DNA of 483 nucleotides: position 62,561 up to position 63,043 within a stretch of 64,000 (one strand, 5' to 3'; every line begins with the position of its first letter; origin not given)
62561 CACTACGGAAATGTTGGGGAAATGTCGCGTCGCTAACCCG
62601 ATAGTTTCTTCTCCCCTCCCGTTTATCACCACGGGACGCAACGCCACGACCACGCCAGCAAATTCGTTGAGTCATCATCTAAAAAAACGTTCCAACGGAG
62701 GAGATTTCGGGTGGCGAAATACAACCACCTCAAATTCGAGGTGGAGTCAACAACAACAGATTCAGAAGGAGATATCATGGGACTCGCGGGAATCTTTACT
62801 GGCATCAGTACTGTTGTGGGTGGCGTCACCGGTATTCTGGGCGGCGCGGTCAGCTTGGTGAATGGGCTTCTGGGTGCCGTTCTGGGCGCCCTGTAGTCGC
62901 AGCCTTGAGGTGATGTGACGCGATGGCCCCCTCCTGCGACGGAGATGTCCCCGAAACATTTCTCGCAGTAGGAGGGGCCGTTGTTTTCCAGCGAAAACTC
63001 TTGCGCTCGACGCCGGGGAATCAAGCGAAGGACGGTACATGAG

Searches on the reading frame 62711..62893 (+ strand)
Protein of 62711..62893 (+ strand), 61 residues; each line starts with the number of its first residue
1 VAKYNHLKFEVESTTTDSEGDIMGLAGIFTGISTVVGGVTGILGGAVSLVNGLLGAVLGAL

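Call 47: find_homologous_proteins(query=window:62711-62893:+, max_evalue=1)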
Query seq(61 aa): 1 candidates shared short words with the query, none scored E <= 1.
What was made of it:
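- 62777..62896 (+): pep2: a 39-aa uncharged Gly-rich peptide, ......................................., preceded by the strong Shine-Dalgarno sequence AAGGAG. It has no S74 tail. No homologs in the protein database (call 47).
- Tried and rejected: As the 61-aa ORF it found nothing (call 47).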

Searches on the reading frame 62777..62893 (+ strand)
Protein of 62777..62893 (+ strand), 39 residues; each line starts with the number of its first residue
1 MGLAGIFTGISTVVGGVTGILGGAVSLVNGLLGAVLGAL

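Call 31: search_protein_families(library=ncbifam, proteins=[window:62777-62893:+], max_evalue=10)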
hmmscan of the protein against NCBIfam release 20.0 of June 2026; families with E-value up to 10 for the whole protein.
seq(39 aa): 1 family
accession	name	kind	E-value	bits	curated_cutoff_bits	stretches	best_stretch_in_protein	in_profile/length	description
NF052420.1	translocon_SseD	equivalog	1.5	8.9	130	1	5-34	45-74/152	type III secretion system translocon protein SseD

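Call 32: search_protein_families(library=pfam, proteins=[window:62777-62893:+], max_evalue=10)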
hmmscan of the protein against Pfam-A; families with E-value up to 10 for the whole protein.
seq(39 aa): 0 families
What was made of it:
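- Tried and rejected: Searches for the cargo peptides in Pfam and NCBIfam gave no family (calls 31, 32).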
